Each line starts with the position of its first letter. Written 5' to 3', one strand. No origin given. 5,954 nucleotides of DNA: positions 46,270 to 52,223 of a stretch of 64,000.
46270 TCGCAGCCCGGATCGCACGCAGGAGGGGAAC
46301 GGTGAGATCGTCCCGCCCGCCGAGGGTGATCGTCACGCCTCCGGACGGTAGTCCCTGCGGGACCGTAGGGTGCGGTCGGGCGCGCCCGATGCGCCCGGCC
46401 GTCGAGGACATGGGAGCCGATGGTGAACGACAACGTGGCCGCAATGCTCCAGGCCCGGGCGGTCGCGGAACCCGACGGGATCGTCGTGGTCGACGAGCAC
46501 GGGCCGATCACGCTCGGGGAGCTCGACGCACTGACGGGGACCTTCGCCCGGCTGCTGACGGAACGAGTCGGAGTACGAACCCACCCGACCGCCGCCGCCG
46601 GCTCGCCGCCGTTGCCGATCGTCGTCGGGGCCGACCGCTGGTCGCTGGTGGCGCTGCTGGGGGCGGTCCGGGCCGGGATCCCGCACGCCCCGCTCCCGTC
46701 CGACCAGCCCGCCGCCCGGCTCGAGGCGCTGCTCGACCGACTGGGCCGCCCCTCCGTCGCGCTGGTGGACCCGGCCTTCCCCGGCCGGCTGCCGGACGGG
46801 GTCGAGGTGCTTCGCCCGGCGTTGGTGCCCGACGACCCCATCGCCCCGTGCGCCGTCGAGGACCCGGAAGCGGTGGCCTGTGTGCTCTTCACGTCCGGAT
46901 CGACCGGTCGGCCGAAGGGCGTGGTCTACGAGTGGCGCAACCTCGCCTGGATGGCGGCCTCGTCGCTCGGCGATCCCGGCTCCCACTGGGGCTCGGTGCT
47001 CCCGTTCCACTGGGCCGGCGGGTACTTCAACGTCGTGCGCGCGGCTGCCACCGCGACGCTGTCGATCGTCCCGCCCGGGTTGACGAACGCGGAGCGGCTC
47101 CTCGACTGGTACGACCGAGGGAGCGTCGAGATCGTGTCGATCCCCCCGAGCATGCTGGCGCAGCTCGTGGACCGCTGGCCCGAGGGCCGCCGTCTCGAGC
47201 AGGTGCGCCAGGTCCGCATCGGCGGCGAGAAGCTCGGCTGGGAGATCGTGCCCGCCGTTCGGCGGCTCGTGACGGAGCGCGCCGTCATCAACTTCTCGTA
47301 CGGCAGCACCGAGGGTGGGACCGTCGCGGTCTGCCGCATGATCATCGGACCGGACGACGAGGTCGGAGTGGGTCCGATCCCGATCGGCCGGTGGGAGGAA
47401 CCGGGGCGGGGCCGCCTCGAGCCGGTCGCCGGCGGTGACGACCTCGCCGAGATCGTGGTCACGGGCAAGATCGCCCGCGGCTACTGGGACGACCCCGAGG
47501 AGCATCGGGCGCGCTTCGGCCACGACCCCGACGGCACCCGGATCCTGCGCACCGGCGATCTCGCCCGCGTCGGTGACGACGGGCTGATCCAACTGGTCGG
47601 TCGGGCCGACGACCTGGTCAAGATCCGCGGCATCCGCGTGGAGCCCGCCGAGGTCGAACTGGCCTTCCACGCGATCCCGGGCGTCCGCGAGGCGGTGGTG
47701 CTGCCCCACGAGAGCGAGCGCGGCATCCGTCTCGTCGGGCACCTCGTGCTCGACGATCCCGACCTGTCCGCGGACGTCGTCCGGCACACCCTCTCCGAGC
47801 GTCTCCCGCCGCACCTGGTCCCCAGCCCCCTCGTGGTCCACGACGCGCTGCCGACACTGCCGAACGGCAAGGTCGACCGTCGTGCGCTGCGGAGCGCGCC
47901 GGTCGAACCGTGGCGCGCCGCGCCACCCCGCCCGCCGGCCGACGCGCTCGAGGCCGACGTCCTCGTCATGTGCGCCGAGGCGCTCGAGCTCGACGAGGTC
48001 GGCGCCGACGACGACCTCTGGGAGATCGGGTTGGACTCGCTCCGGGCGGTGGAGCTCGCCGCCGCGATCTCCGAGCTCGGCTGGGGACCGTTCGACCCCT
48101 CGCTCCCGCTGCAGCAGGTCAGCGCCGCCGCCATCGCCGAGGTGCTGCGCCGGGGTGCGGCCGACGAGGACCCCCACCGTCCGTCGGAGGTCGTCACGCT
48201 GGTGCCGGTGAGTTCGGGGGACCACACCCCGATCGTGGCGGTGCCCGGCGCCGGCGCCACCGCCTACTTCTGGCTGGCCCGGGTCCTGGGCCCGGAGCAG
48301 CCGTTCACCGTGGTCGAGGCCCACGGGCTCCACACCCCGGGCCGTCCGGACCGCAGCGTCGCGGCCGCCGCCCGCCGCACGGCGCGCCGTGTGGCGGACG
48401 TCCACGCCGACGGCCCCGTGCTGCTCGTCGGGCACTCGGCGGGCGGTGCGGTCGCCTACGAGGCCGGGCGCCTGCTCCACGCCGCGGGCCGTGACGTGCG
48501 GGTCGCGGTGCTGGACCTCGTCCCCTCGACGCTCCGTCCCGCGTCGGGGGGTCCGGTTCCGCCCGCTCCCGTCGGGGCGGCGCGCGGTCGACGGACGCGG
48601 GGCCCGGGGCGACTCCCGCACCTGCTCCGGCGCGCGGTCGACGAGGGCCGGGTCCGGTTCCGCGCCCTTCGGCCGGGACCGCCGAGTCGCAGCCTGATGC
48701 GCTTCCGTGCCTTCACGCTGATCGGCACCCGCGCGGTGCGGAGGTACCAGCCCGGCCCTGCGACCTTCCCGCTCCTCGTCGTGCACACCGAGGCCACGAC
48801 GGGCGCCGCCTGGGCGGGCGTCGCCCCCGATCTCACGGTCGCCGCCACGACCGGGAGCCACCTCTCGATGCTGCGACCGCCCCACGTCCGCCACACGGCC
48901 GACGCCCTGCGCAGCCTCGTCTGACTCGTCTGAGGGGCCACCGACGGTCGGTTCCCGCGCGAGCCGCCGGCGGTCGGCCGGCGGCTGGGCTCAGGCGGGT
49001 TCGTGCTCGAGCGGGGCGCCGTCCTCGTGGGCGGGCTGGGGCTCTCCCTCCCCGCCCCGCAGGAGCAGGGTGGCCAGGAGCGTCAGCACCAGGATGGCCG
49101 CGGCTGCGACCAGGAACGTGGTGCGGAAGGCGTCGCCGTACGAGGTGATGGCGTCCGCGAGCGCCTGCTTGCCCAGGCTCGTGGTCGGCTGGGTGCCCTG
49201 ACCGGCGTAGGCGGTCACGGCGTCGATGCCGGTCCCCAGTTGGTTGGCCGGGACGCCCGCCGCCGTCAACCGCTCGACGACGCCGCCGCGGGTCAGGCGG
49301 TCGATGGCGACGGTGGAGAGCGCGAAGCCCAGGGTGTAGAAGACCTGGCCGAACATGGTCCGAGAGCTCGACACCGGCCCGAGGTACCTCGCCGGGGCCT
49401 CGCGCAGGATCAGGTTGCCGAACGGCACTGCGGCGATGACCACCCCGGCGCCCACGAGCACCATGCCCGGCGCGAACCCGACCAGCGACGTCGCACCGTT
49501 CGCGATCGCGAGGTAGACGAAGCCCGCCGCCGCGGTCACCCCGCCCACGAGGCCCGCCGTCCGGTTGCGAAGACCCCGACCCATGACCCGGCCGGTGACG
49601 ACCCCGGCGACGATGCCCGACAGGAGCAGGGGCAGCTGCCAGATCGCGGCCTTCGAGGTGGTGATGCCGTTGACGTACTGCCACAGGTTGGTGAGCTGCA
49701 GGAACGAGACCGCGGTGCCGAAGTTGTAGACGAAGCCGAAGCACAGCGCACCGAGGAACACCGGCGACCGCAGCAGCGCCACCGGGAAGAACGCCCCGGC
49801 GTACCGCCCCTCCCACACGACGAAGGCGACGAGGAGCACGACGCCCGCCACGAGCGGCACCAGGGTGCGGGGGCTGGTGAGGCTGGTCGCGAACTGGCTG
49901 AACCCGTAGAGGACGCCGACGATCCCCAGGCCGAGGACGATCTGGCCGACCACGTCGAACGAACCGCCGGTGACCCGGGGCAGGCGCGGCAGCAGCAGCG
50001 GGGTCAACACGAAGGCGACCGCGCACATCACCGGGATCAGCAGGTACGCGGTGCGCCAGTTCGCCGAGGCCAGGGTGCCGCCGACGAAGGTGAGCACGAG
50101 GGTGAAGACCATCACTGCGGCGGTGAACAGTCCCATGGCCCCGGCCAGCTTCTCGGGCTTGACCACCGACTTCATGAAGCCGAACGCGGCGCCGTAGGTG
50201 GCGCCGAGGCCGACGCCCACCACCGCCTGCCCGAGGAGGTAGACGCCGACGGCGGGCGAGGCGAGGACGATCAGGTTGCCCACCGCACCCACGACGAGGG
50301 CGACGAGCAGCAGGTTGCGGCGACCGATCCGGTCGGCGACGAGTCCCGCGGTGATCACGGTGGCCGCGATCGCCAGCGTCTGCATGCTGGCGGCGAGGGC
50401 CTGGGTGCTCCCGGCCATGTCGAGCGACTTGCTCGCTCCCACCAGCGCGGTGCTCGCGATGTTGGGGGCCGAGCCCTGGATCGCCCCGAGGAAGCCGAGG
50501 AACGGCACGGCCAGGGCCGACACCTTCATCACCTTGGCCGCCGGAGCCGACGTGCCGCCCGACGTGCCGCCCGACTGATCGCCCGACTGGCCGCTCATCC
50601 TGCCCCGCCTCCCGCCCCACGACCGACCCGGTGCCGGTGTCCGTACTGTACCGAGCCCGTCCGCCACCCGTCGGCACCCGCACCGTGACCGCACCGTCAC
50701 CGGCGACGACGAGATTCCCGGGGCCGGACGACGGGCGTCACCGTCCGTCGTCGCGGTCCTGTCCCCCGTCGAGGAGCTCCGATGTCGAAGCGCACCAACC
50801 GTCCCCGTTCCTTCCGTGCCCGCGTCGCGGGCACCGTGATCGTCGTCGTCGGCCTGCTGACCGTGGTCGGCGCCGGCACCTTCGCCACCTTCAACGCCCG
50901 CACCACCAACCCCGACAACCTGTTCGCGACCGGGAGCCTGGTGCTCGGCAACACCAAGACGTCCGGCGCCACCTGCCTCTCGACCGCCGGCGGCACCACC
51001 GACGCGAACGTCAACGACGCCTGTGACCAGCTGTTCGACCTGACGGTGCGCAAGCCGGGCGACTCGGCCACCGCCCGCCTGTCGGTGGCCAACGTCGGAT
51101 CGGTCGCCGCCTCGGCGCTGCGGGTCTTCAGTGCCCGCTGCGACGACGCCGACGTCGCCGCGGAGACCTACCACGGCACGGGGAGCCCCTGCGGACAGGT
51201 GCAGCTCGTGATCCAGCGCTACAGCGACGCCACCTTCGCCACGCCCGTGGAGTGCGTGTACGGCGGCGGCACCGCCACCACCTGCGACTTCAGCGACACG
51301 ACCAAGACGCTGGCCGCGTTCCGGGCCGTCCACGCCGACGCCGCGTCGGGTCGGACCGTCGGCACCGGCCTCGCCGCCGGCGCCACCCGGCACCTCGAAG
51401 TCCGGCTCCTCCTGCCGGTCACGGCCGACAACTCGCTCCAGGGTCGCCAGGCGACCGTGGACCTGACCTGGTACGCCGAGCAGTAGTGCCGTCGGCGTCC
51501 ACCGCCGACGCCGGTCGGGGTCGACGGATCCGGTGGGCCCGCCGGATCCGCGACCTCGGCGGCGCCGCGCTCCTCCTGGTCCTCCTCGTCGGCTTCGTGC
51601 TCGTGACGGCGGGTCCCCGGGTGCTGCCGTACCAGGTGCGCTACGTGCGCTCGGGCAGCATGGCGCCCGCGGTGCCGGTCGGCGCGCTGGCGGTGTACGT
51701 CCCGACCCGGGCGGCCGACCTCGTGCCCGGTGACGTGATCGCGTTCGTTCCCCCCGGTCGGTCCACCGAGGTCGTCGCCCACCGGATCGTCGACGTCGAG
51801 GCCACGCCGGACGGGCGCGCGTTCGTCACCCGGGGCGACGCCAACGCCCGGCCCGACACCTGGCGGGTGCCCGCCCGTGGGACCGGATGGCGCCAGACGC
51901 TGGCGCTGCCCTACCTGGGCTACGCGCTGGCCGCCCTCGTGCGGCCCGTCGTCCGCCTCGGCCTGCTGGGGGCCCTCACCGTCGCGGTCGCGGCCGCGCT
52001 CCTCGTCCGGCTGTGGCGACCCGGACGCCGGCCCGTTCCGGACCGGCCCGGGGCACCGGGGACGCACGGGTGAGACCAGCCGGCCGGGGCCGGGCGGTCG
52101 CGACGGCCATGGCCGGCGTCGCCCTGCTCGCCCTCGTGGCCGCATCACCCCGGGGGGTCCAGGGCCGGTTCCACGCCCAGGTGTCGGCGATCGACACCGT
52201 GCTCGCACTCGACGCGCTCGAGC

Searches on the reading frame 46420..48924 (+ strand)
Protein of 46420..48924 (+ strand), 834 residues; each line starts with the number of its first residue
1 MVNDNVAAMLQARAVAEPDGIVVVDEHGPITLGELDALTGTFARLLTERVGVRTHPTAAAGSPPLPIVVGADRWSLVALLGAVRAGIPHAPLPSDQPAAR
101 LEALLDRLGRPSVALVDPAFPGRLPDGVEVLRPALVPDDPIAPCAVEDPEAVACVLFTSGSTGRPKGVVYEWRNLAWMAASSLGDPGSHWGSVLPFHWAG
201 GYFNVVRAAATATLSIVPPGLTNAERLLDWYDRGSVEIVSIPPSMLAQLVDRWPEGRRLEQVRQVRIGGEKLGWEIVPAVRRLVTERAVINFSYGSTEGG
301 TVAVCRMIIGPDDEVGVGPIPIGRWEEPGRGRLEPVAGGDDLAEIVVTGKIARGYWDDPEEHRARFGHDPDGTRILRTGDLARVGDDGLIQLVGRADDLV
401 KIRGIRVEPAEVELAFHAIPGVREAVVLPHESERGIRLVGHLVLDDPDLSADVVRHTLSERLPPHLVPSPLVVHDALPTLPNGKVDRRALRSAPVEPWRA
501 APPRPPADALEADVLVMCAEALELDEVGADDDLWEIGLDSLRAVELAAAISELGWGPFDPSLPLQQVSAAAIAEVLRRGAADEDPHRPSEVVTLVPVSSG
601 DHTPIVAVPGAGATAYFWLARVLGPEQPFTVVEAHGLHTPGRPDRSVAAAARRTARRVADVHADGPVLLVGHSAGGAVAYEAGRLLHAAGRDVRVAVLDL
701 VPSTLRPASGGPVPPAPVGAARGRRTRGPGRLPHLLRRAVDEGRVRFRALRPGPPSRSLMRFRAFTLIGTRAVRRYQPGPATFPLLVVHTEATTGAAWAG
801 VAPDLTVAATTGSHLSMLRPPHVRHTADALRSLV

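Call 20: search_protein_families(library=pfam, proteins=[window:46420-48924:+], max_evalue=0.01)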
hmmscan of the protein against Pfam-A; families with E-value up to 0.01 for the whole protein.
window:46420-48924:+ (834 aa): 5 families
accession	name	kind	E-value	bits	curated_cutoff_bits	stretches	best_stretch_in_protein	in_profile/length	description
PF00501.34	AMP-binding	-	2.4e-31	109.3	29.9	1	11-356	2-384/384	AMP-binding enzyme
PF00975.26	Thioesterase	-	5.7e-11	43.5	26.4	1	608-694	6-95/226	Thioesterase domain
PF12697.13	Abhydrolase_6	-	7.5e-07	30.5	26.3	1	605-820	1-211/217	Alpha/beta hydrolase family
PF13193.12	AMP-binding_C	-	7.7e-07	30.4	24.5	1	411-484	1-76/76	AMP-binding enzyme C-terminal domain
PF00550.31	PP-binding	-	1.2e-05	25.9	20.8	1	514-552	3-43/67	Phosphopantetheine attachment site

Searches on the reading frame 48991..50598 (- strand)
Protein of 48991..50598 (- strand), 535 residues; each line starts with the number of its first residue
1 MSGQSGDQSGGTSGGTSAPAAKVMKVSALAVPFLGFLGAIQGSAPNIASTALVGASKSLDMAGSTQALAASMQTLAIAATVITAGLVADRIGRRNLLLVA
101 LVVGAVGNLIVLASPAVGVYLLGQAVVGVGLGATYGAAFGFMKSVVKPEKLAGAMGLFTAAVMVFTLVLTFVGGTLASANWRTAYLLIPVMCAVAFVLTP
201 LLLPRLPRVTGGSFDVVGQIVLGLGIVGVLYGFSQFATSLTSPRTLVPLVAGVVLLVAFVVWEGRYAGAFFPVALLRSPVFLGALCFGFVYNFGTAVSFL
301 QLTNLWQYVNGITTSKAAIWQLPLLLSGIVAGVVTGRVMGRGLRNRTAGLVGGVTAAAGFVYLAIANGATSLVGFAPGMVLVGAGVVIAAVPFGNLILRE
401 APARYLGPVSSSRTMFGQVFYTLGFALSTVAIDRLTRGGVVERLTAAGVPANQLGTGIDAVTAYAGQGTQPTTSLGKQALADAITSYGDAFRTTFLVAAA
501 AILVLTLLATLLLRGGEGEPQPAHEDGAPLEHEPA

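Call 20: search_protein_families(library=pfam, proteins=[window:48991-50598:-], max_evalue=0.01)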
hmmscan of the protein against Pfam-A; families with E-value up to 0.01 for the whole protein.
window:48991-50598:- (535 aa): 3 families
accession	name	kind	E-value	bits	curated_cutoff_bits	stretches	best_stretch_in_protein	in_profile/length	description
PF07690.21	MFS_1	-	1.1e-30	107.3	33.4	1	37-424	4-346/347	Major Facilitator Superfamily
PF00083.30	Sugar_tr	-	1.2e-08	34.7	22.3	1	61-199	40-187/452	Sugar (and other) transporter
PF06609.19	TRI12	-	0.0008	18.4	23.2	1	65-198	79-212/599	Fungal trichothecene efflux pump (TRI12)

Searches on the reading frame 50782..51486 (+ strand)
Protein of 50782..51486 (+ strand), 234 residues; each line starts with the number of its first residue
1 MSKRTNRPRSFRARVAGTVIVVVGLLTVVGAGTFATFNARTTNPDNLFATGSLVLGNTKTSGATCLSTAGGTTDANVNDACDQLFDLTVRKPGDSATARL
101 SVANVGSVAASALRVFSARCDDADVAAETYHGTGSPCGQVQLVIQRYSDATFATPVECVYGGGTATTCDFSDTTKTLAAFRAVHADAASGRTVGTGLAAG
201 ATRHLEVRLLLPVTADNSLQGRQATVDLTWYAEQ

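Call 20: search_protein_families(library=pfam, proteins=[window:50782-51486:+], max_evalue=0.01)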
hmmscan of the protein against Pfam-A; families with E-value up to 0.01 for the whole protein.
window:50782-51486:+ (234 aa): 1 family
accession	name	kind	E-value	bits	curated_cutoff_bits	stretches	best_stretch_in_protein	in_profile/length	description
PF12389.13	Peptidase_M73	-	0.0001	22.7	22.5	0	13-56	4-46/196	Camelysin metallo-endopeptidase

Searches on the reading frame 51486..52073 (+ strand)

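Call 20: search_protein_families(library=pfam, proteins=[window:51486-52073:+], max_evalue=0.01)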
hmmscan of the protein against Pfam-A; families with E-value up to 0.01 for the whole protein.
window:51486-52073:+ (195 aa): 1 family
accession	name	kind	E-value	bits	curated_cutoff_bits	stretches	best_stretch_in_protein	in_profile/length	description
PF10502.14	Peptidase_S26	-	0.0036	17.7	22.9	1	32-102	6-78/168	Signal peptidase, peptidase S26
